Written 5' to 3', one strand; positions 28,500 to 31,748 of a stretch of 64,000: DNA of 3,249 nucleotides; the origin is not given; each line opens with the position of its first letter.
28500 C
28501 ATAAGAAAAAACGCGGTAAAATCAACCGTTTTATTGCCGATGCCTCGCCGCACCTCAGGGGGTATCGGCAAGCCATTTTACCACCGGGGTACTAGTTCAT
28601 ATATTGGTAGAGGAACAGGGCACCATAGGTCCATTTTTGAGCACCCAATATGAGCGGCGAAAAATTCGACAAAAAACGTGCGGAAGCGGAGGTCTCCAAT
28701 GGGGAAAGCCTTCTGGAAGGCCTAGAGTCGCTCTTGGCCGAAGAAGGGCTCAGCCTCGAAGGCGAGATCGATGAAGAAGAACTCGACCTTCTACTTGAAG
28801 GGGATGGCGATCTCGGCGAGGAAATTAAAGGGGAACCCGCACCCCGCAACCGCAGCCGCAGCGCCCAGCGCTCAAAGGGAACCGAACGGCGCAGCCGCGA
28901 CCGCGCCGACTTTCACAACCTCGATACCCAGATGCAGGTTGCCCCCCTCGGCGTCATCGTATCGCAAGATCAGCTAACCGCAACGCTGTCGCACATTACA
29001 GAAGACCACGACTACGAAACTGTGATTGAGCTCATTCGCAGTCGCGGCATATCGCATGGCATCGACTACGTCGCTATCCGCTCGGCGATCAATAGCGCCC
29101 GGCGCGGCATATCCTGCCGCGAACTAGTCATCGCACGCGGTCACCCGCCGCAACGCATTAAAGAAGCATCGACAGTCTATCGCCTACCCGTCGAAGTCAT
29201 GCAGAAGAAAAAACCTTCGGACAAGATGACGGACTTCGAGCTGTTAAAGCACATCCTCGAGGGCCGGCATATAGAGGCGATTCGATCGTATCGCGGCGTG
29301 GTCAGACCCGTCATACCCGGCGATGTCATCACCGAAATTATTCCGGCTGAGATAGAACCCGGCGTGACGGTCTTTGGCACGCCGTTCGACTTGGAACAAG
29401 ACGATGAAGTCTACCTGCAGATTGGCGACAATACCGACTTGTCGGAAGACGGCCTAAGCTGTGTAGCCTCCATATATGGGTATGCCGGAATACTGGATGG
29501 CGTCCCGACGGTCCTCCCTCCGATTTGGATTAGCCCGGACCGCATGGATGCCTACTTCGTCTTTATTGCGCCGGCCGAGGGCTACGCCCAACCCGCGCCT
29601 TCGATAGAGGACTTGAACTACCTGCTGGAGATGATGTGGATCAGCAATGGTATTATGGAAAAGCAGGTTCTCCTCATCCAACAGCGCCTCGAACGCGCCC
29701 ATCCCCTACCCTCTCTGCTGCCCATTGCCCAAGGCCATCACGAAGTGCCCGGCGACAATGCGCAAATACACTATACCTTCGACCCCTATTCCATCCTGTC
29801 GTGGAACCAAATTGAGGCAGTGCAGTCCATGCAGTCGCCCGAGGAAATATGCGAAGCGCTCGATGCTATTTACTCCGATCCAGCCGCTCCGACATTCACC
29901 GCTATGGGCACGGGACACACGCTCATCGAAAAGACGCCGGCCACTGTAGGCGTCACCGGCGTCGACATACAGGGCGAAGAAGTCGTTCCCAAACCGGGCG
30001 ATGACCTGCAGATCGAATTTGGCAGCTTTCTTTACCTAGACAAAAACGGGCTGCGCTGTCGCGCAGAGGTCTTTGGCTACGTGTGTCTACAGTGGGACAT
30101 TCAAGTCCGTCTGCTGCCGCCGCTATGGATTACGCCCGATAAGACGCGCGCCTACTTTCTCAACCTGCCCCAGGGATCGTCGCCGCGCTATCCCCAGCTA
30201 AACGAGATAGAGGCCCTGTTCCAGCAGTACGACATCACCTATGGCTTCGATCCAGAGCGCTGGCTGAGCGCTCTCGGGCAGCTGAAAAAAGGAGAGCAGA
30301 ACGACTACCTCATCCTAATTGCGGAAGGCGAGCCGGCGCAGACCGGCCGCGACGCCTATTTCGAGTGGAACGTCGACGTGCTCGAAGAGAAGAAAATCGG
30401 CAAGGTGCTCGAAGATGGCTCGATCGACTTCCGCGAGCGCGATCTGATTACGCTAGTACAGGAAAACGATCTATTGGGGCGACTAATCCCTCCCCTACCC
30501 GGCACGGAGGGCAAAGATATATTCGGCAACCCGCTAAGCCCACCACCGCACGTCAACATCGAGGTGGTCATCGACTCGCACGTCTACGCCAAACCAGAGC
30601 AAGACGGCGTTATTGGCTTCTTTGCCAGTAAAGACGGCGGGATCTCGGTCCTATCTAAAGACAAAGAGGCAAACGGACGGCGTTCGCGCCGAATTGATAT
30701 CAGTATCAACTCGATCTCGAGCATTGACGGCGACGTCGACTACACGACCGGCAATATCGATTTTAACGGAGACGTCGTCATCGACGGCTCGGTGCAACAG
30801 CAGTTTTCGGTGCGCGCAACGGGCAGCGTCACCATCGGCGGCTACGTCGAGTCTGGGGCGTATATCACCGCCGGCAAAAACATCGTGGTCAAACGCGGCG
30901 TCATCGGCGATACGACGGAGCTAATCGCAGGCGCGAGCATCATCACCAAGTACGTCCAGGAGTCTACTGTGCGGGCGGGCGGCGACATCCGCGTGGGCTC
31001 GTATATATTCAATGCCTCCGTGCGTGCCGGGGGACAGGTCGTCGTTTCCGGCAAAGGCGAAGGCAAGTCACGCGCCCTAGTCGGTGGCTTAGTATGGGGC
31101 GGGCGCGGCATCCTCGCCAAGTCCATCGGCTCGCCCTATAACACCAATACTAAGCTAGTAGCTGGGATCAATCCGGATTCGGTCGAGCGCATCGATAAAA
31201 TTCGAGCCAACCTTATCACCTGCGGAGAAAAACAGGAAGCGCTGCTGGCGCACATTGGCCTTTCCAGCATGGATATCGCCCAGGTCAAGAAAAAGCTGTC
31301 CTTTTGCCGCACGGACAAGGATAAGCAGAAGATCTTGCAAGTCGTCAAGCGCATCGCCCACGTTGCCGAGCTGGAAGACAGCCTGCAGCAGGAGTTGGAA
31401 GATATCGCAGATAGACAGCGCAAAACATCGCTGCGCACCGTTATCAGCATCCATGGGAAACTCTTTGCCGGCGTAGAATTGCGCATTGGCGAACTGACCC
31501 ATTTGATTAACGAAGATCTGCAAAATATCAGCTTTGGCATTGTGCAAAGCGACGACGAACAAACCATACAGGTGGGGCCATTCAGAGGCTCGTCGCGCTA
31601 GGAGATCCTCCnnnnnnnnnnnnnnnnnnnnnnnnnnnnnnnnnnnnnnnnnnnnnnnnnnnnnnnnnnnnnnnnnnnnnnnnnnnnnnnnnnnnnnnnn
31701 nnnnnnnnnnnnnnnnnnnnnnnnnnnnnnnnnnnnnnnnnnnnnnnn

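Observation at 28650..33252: Giant FapA/DUF342-like beta-helix protein with duplicated N-domains, coupled to an outer-membrane protein with thrombospondin-3 repeats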

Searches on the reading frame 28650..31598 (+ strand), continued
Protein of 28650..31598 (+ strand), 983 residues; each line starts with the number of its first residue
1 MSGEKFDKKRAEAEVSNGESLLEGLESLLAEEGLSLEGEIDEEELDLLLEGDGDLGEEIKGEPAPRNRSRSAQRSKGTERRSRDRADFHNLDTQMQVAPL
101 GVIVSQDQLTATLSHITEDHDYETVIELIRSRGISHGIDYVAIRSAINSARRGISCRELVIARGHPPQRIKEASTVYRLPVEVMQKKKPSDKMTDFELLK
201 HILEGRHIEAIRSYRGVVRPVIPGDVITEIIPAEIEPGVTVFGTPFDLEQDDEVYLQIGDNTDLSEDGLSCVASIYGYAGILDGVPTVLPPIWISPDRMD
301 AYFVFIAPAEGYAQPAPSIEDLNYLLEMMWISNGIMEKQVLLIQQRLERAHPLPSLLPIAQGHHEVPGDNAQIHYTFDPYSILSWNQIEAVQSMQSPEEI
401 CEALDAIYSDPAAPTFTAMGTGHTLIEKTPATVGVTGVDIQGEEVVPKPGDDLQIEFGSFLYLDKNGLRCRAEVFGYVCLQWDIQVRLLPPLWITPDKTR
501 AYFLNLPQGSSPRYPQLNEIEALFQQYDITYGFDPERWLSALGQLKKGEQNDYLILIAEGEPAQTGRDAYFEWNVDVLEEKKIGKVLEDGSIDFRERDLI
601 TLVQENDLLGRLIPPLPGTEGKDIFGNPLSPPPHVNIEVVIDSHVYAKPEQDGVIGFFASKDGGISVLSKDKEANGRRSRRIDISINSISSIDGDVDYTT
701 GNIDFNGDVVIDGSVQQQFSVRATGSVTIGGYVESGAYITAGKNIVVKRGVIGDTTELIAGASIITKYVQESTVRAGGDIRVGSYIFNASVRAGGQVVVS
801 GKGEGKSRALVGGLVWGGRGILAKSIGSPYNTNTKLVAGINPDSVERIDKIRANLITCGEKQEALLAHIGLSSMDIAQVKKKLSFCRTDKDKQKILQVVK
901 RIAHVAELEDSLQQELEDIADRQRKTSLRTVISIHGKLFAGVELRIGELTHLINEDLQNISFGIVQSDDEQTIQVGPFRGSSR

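Call 72: find_encoding_contigs(protein=P0016, flank=5000, max_places=1)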
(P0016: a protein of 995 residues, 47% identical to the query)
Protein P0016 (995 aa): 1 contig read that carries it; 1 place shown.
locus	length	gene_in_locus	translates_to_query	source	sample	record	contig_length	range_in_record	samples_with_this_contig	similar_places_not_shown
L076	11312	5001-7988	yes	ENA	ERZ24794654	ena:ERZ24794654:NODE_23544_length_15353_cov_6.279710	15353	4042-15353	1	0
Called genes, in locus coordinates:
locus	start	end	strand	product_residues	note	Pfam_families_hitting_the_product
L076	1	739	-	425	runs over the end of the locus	PF09861:Lar_N, PF21113:LarA_C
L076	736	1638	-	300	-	PF00483:NTP_transferase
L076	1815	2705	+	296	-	PF12710:HAD (weak)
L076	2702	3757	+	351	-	PF00294:PfkB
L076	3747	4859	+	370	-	-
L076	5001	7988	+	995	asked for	PF20250:FapA_N, PF03961:FapA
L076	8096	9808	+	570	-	-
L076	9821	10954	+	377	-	PF02746:MR_MLE_N, PF13378:MR_MLE_C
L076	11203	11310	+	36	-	?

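Call 73: find_encoding_contigs(protein=P0007, flank=5000, max_places=1)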
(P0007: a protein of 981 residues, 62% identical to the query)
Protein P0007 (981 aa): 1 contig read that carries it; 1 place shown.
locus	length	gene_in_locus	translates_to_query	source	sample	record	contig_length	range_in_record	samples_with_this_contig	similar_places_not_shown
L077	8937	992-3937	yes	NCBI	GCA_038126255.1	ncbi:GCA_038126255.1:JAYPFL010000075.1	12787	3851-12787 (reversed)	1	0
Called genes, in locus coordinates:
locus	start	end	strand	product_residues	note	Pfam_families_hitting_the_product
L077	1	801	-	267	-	?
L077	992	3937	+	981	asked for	PF20250:FapA_N, PF03961:FapA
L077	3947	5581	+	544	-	-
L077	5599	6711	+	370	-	PF02746:MR_MLE_N, PF13378:MR_MLE_C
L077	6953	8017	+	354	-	-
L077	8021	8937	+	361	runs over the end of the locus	PF01244:Peptidase_M19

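Call 78: find_encoding_contigs(protein=P0001, flank=1000, max_places=2)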
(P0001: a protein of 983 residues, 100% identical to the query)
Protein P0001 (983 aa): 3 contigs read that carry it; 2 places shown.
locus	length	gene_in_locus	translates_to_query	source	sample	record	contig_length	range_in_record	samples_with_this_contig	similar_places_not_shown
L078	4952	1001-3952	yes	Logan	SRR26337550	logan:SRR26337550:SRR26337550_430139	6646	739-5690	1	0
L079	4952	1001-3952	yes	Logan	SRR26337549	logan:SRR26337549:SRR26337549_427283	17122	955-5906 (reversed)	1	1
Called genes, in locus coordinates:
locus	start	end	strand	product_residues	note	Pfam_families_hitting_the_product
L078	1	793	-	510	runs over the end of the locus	?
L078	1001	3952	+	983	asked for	PF20250:FapA_N, PF03961:FapA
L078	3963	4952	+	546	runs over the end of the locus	-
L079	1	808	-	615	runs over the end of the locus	PF00501:AMP-binding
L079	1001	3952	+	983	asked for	PF20250:FapA_N, PF03961:FapA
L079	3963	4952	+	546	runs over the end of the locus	-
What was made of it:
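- Checked: The real start is ATG 31612, with signal peptide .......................; an independent gene call also gives 546 aa (call 78).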

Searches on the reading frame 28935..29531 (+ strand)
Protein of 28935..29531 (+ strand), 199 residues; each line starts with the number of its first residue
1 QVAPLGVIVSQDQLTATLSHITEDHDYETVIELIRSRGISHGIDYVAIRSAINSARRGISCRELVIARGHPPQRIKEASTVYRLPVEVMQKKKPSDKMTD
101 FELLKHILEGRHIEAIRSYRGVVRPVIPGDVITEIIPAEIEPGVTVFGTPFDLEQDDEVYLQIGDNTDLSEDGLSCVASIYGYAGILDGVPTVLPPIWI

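Call 57: search_protein_families(library=pfam, proteins=[window:28935-29531:+], max_evalue=0.01)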
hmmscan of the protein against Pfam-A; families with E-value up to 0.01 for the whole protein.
window:28935-29531:+ (199 aa): 1 family
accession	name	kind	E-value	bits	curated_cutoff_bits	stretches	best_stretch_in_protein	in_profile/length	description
PF20250.3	FapA_N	-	2.2e-21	76.5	27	2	7-106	3-109/178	Flagellar Assembly Protein A N-terminal region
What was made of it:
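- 28935..29531 (+): FapA_N module 1 (aa 96-294). Scores 76.5 bits alone (gathering score 27), split by an insertion (call 57).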

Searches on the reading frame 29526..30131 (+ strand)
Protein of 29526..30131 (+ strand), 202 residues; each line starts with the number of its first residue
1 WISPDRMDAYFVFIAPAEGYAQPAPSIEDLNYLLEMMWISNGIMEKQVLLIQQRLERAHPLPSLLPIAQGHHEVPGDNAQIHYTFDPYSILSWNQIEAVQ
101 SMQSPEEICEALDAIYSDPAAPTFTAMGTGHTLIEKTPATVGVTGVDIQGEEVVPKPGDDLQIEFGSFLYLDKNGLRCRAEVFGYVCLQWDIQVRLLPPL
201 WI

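Call 57: search_protein_families(library=pfam, proteins=[window:29526-30131:+], max_evalue=0.01)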
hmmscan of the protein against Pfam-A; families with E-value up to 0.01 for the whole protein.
window:29526-30131:+ (202 aa): 1 family
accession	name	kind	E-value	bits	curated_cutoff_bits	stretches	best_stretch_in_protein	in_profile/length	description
PF20250.3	FapA_N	-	4.1e-17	62.6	27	2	129-188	115-175/178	Flagellar Assembly Protein A N-terminal region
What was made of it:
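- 29526..30131 (+): FapA_N module 2 (aa 293-494). Scores 62.6 bits alone (call 57).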

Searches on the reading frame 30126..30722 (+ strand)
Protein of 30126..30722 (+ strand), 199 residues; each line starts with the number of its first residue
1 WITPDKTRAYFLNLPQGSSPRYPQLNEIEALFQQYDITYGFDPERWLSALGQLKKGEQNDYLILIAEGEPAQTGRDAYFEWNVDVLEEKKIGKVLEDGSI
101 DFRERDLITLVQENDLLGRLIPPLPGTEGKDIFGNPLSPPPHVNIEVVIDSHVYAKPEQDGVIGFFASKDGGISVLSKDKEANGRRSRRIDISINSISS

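Call 57: search_protein_families(library=pfam, proteins=[window:30126-30722:+], max_evalue=0.01)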
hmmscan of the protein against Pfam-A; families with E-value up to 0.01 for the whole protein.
window:30126-30722:+ (199 aa): 1 family
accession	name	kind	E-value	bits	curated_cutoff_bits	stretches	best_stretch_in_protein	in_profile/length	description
PF20250.3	FapA_N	-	3.1e-31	108.5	27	1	2-175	5-175/178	Flagellar Assembly Protein A N-terminal region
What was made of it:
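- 30126..30722 (+): FapA_N module 3 (aa 493-691), the copy closest to the Pfam profile. Scores 108.5 bits alone and covers profile positions 5-175 of 178 (call 57).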

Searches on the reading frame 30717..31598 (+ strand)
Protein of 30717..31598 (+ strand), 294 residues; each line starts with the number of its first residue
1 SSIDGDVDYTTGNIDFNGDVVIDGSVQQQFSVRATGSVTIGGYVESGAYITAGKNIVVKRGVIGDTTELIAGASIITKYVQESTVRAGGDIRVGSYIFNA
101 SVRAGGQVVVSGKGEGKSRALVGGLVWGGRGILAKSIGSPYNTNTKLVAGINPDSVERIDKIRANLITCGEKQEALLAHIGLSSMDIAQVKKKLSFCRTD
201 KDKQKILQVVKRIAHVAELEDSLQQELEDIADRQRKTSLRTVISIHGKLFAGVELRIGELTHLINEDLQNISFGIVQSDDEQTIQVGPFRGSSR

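Call 57: search_protein_families(library=pfam, proteins=[window:30717-31598:+], max_evalue=0.01)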
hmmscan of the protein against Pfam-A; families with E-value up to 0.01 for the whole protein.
window:30717-31598:+ (294 aa): 4 families
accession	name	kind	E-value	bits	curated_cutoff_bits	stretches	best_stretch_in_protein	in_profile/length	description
PF03961.19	FapA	-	7.5e-55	186.9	31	1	3-275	5-267/272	Flagellar Assembly Protein A beta solenoid domain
PF03775.22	MinC_C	-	0.0042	17.5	33.2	0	22-64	2-44/102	Septum formation inhibitor MinC, C-terminal domain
PF15397.11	DUF4618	-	0.0047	16.8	34.9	1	146-236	52-149/258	Domain of unknown function (DUF4618)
PF14712.11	Snapin_Pallidin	-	0.0065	17.3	29.6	0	158-230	14-88/89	Snapin/Pallidin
